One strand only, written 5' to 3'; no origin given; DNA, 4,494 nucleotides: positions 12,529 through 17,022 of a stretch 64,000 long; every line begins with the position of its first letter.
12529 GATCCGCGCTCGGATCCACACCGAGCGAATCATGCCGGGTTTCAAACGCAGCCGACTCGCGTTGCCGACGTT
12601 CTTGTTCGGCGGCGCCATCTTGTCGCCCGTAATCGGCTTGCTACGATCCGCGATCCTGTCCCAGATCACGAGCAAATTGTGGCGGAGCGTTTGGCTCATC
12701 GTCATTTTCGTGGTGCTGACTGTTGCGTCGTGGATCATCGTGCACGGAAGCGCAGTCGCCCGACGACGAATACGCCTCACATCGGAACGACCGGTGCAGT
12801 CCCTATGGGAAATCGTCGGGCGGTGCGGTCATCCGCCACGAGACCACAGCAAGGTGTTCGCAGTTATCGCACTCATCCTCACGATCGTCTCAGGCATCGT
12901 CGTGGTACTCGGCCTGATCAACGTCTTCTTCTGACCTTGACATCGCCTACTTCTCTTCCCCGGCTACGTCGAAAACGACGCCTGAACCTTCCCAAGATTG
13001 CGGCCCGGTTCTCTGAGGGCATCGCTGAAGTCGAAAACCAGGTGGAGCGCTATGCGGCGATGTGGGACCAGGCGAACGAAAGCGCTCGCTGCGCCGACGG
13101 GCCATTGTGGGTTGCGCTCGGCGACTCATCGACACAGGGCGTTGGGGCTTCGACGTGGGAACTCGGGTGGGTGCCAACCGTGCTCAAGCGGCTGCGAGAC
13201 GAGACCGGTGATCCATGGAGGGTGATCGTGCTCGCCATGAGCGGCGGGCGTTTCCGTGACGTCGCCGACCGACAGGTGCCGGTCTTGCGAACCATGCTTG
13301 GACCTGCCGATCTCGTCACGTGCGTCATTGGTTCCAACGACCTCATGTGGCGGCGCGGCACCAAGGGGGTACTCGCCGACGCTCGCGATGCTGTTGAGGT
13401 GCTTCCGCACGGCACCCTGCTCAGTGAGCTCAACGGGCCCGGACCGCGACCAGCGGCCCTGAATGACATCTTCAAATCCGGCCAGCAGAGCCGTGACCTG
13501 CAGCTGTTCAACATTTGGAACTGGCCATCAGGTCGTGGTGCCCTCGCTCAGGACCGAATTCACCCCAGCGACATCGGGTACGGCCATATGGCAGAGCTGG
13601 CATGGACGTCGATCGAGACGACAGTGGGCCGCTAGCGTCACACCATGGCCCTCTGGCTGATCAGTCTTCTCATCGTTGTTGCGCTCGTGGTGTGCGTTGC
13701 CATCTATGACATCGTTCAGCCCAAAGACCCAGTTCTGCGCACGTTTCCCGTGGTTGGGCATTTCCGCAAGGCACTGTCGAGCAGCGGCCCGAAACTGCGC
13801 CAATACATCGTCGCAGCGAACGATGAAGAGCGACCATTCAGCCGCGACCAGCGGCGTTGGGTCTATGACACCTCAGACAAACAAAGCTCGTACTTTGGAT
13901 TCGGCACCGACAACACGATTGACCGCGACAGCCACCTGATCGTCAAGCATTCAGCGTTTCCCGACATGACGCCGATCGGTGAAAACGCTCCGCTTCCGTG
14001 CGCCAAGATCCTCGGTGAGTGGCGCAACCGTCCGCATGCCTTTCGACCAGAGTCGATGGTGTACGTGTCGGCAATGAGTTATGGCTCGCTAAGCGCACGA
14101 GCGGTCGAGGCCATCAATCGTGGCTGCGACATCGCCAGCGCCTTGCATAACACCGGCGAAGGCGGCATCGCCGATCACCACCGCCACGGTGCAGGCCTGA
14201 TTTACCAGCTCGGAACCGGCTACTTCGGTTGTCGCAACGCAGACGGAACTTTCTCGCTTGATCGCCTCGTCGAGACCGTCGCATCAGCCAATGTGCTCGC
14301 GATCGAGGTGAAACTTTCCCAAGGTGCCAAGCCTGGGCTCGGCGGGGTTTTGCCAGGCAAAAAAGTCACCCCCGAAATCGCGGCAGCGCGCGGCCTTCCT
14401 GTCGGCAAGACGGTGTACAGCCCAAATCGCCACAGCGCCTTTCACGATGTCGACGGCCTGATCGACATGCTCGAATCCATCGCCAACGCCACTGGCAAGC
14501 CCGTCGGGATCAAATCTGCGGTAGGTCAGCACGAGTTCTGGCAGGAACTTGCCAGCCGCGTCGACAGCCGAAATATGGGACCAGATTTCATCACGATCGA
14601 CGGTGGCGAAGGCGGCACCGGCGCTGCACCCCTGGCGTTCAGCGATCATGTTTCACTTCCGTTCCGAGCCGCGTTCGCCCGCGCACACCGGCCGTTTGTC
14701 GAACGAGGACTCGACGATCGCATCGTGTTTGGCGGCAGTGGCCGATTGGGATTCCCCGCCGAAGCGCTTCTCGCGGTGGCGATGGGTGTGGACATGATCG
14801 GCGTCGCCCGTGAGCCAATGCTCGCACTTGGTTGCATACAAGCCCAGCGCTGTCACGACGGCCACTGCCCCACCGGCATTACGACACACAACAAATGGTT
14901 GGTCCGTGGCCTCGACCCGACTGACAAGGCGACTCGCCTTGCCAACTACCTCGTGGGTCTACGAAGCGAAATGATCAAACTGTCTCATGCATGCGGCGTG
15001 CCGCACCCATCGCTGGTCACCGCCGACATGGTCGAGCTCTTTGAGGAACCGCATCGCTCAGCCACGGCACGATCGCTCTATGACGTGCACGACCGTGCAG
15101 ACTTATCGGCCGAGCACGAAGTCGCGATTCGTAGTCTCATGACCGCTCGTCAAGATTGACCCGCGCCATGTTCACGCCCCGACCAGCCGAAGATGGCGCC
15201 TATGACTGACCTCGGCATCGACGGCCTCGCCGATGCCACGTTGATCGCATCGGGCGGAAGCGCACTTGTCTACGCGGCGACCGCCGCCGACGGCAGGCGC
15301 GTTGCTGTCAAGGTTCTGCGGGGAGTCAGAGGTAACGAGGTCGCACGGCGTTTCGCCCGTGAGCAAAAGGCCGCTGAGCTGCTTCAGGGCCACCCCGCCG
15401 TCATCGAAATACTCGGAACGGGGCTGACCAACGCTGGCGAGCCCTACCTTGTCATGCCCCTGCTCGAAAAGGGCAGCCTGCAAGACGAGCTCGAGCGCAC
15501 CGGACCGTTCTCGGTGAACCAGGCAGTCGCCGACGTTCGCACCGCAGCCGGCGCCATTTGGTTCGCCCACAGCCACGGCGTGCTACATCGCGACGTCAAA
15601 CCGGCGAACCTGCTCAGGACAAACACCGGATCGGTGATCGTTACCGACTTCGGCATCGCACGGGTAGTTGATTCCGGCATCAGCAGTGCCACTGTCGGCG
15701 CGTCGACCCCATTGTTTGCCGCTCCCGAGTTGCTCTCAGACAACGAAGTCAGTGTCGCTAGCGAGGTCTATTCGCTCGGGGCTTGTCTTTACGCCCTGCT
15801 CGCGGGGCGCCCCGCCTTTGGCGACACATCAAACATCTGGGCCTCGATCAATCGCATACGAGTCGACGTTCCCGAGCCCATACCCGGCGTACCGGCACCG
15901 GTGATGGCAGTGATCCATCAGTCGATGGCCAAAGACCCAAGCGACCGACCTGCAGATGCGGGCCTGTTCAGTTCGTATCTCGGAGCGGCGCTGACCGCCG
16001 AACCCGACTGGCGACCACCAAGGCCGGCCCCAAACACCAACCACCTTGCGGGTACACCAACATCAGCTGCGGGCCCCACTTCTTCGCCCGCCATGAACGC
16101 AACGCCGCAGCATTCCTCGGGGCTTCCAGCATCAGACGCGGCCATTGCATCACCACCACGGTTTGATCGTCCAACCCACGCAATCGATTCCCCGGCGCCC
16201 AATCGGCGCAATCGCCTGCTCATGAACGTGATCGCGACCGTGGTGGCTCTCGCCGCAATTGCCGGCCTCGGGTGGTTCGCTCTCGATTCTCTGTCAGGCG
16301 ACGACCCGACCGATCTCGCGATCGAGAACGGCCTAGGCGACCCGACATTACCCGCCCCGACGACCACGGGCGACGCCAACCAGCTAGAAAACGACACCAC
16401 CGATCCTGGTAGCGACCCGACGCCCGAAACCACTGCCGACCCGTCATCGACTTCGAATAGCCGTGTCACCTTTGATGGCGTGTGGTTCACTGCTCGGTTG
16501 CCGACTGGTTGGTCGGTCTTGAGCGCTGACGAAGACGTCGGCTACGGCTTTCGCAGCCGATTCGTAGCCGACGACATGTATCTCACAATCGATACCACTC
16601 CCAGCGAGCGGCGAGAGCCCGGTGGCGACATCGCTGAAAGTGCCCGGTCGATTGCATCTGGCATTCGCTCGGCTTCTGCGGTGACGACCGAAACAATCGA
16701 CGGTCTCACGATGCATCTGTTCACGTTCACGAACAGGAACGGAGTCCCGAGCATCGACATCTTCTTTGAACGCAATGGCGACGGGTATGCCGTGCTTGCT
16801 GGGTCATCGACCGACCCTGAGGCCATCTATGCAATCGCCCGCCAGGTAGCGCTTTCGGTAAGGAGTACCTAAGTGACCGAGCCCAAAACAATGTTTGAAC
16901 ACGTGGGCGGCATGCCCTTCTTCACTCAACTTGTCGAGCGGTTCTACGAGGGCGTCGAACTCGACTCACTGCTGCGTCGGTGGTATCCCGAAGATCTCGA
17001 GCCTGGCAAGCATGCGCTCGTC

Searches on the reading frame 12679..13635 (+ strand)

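Call 23: search_protein_families(library=pfam, proteins=[window:12679-13635:+], max_evalue=0.00001)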
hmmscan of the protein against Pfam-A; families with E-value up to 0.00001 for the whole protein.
window:12679-13635:+ (318 aa): 2 families
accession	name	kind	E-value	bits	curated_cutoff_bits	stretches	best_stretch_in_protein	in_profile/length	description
PF13472.12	Lipase_GDSL_2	-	2.4e-12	48.1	32.9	1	146-301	1-176/178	GDSL-like Lipase/Acylhydrolase family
PF00657.28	Lipase_GDSL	-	2.1e-07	31.7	23.6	0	145-230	2-94/208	GDSL-like Lipase/Acylhydrolase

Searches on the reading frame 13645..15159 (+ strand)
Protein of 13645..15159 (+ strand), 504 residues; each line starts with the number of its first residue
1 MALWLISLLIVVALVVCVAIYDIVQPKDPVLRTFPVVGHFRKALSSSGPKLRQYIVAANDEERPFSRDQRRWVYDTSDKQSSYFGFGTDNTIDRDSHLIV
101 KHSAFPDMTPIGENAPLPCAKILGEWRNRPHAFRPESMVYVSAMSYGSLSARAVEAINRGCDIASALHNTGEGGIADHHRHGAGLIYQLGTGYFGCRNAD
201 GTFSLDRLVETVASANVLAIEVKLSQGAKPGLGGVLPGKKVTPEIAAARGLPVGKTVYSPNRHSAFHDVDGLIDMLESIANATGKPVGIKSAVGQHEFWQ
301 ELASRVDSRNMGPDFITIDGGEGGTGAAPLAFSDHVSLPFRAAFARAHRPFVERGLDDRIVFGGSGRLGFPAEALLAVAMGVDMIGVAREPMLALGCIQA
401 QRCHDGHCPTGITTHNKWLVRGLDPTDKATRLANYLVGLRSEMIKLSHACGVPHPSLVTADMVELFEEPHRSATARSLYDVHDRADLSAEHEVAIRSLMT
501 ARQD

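Call 23: search_protein_families(library=pfam, proteins=[window:13645-15159:+], max_evalue=0.00001)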
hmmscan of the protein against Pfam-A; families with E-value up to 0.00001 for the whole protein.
window:13645-15159:+ (504 aa): 1 family
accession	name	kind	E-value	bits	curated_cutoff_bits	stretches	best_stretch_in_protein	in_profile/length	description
PF01645.23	Glu_synthase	-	1.4e-74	252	20.4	1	136-451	66-367/369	Conserved region in glutamate synthase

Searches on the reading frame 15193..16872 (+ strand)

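Call 23: search_protein_families(library=pfam, proteins=[window:15193-16872:+], max_evalue=0.00001)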
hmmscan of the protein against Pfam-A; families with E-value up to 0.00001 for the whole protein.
window:15193-16872:+ (559 aa): 4 families
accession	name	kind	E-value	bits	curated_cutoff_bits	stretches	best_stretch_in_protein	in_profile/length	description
PF00069.31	Pkinase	-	1.7e-38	133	31.7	1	17-254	6-253/263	Protein kinase domain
PF07714.23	PK_Tyr_Ser-Thr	-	2e-27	96.6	23.1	1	19-254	8-250/258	Protein tyrosine and serine/threonine kinase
PF03109.22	ABC1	-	2.8e-06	27.1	22.9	0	127-160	185-218/244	ABC1 atypical kinase-like domain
PF01636.29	APH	-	2.9e-06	27.6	23.2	0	15-98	2-85/239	Phosphotransferase enzyme family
